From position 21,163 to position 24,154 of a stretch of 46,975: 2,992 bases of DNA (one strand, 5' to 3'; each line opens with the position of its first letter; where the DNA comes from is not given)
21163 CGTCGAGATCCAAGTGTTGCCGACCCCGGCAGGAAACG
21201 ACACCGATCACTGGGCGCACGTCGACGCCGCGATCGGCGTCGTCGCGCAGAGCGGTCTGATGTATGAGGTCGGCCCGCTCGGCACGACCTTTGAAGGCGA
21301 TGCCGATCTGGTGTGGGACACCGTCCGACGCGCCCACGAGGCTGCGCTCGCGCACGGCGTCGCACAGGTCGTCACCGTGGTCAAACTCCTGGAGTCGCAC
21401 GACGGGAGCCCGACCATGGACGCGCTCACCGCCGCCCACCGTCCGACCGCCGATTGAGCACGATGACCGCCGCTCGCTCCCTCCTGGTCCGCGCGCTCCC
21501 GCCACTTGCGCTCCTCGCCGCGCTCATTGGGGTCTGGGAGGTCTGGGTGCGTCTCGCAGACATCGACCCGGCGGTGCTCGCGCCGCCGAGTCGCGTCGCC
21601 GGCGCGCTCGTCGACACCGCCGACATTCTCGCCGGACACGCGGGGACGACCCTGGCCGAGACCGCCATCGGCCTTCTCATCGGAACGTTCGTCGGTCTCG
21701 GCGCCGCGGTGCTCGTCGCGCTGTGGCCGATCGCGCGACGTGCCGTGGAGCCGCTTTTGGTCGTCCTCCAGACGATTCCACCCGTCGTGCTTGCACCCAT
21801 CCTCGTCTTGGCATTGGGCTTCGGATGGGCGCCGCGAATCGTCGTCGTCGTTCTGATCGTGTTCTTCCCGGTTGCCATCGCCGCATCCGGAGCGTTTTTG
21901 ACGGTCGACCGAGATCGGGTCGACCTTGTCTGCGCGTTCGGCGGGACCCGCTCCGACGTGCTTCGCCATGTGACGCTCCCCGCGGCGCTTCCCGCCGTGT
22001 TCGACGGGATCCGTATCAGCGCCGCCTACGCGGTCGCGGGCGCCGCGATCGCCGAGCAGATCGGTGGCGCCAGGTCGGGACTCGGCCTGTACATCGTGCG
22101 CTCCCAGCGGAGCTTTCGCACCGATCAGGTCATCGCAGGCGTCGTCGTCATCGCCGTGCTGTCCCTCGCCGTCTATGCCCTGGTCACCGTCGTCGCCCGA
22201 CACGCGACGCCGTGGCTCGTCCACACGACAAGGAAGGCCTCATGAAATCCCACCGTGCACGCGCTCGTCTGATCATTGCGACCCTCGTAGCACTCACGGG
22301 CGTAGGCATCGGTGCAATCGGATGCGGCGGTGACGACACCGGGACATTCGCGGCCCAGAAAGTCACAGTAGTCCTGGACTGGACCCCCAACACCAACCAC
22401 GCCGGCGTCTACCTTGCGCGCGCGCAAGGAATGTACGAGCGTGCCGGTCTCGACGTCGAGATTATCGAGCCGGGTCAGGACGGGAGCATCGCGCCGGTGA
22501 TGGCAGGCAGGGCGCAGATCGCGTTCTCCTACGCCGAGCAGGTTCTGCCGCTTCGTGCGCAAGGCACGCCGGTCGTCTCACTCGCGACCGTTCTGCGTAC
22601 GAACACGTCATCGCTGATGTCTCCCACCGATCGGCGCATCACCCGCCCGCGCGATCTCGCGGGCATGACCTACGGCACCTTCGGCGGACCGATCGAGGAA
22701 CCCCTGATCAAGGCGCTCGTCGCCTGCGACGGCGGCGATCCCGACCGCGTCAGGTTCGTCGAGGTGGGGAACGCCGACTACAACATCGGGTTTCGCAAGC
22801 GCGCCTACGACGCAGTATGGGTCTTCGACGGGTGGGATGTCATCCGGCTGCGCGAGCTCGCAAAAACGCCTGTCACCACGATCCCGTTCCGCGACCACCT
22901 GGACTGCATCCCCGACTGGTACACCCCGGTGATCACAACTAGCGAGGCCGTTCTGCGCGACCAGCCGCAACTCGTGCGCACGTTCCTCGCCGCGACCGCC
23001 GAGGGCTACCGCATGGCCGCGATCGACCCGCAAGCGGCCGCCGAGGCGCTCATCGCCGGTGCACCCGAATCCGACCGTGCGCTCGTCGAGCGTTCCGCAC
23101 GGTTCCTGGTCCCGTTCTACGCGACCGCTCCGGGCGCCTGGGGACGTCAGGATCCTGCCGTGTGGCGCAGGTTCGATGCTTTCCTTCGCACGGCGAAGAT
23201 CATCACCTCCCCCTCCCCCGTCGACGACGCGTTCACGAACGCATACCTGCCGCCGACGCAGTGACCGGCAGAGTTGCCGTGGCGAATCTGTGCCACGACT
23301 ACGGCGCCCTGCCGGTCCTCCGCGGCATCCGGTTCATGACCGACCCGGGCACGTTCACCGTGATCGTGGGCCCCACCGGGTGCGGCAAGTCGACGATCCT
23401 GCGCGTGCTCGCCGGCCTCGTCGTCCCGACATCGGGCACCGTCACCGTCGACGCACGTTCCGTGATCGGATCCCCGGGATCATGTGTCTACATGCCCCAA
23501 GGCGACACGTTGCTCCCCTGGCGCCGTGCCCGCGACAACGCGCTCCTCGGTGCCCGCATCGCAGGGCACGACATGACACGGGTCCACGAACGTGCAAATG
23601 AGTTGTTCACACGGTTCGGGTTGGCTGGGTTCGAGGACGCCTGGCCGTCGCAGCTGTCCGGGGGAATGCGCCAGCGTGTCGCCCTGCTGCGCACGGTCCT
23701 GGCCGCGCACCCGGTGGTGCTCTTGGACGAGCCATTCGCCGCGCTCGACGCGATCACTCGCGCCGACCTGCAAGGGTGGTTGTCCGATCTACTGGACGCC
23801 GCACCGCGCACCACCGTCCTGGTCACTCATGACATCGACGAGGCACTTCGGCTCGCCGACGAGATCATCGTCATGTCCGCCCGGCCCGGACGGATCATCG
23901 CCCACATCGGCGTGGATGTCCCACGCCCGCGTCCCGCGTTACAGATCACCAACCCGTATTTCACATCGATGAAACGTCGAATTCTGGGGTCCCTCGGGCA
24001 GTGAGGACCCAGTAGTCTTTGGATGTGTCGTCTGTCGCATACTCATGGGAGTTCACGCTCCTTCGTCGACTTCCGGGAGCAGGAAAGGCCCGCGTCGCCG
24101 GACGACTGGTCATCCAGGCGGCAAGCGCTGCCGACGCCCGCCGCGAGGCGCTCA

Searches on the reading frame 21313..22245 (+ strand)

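Call 54: search_protein_families(library=pfam, proteins=[window:21313-22245:+], max_evalue=0.001)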
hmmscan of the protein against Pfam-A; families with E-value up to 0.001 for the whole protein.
window:21313-22245:+ (310 aa): 1 family
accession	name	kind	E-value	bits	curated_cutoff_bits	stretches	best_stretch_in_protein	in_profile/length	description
PF00528.27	BPD_transp_1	-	2.4e-23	83.3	26.4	1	125-297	2-181/184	Binding-protein-dependent transport system inner membrane component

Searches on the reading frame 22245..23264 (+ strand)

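Call 45: search_protein_families(library=ncbifam, proteins=[window:22380-23264:+], max_evalue=0.01)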
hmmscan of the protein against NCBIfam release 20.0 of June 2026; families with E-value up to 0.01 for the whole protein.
window:22380-23264:+ (294 aa): 2 families
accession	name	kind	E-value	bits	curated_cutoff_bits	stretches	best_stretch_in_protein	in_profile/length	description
TIGR01728.1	SsuA_fam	subfamily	9.1e-05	21.8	163.5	1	3-229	7-232/290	aliphatic sulfonate ABC transporter substrate-binding protein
NF040735.1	SBP_SaoX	equivalog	0.0026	16.9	300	1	11-102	19-106/330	ABC transporter substrate-binding subunit SaoX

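Call 54: search_protein_families(library=pfam, proteins=[window:22245-23264:+], max_evalue=0.001)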
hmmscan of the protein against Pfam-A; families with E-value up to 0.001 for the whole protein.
window:22245-23264:+ (339 aa): 2 families
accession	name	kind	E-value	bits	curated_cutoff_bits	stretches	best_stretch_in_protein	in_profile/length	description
PF09084.16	NMT1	-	1.5e-53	182.3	20.5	1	49-265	1-216/216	NMT1/THI5 like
PF13379.11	NMT1_2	-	0.00082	19.7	24.7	0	38-268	4-247/252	NMT1-like family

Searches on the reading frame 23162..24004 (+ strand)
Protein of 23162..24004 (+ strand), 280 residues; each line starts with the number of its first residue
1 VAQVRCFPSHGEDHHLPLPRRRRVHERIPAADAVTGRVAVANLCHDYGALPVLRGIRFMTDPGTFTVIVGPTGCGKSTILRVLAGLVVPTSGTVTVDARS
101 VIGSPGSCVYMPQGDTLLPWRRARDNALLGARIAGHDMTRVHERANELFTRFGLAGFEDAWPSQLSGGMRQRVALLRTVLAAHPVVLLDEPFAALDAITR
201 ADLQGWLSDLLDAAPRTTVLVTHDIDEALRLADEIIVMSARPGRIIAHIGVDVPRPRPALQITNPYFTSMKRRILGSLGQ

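Call 29: search_protein_families(library=pfam, proteins=[window:23162-24004:+], max_evalue=0.001)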
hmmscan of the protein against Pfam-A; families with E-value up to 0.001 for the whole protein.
window:23162-24004:+ (280 aa): 6 families
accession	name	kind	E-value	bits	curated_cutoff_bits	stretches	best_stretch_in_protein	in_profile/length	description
PF00005.33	ABC_tran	-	7.1e-27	95.1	25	1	53-193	1-137/137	ABC transporter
PF13304.12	AAA_21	-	2.7e-06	28.1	27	0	65-86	1-22/304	AAA domain, putative AbiEii toxin, Type IV TA system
PF02463.25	SMC_N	-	0.00015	21.7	40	0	64-81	25-42/220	RecF/RecN/SMC N terminal domain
PF13476.12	AAA_23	-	0.00035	21.7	27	1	64-83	20-39/201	AAA domain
PF13555.12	AAA_29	-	0.00068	19.8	27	0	61-91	20-50/61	P-loop containing region of AAA domain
PF13401.12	AAA_22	-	0.00087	20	27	0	63-105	5-33/130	AAA domain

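Call 54: search_protein_families(library=pfam, proteins=[window:23162-24004:+], max_evalue=0.001)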
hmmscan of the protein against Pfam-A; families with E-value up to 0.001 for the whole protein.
window:23162-24004:+ (280 aa): 6 families
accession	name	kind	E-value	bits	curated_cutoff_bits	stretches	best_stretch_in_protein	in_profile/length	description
PF00005.33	ABC_tran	-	7.1e-27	95.1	25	1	53-193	1-137/137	ABC transporter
PF13304.12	AAA_21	-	2.7e-06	28.1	27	0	65-86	1-22/304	AAA domain, putative AbiEii toxin, Type IV TA system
PF02463.25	SMC_N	-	0.00015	21.7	40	0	64-81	25-42/220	RecF/RecN/SMC N terminal domain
PF13476.12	AAA_23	-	0.00035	21.7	27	1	64-83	20-39/201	AAA domain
PF13555.12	AAA_29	-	0.00068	19.8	27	0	61-91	20-50/61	P-loop containing region of AAA domain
PF13401.12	AAA_22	-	0.00087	20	27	0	63-105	5-33/130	AAA domain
